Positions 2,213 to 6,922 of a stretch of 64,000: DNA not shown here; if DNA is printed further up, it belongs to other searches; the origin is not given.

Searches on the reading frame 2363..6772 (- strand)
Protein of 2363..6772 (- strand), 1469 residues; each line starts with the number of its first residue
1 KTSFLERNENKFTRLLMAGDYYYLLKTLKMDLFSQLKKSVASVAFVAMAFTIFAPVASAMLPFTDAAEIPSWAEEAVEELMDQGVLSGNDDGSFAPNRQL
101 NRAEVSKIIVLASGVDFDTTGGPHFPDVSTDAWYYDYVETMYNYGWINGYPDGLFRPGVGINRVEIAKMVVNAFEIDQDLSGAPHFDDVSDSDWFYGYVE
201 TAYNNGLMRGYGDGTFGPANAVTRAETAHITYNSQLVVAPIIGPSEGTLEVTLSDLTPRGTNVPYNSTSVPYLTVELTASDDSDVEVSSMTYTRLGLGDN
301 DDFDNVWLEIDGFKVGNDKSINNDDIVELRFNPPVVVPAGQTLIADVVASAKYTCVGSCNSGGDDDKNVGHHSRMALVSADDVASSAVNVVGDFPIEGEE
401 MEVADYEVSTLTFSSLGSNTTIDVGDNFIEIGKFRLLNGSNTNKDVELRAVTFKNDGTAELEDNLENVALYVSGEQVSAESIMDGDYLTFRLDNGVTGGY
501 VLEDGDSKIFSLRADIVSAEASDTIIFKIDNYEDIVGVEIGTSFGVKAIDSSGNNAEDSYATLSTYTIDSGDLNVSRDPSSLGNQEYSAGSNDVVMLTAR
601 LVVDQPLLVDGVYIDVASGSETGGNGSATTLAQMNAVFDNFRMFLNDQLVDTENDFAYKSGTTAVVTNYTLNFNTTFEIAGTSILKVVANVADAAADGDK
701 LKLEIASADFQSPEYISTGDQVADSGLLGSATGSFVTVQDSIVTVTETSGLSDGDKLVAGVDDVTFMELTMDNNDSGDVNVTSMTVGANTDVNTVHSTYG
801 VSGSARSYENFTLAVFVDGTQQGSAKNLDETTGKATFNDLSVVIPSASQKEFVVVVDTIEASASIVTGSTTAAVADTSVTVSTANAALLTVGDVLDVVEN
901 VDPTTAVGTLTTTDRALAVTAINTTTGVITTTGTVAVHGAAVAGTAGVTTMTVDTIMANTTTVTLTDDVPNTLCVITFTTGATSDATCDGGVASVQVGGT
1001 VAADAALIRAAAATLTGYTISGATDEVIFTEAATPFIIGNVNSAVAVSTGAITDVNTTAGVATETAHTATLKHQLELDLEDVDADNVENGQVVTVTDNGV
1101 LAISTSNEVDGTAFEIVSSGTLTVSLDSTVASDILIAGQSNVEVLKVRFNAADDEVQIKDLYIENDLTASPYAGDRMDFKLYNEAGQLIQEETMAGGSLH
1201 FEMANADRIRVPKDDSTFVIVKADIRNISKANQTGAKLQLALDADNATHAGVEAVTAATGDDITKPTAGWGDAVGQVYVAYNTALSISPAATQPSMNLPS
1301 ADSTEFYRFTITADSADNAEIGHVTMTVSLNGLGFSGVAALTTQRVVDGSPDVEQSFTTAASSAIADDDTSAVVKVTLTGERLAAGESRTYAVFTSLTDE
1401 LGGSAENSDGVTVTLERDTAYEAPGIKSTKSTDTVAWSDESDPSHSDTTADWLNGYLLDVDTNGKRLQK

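Call 19: search_protein_families(library=pfam, proteins=[window:2363-6772:-], max_evalue=0.0001)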
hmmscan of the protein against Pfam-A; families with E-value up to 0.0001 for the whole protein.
window:2363-6772:- (1469 aa): 1 family
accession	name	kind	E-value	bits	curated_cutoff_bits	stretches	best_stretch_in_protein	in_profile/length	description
PF00395.25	SLH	-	1.8e-38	130.7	20.8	3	186-228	2-44/44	S-layer homology domain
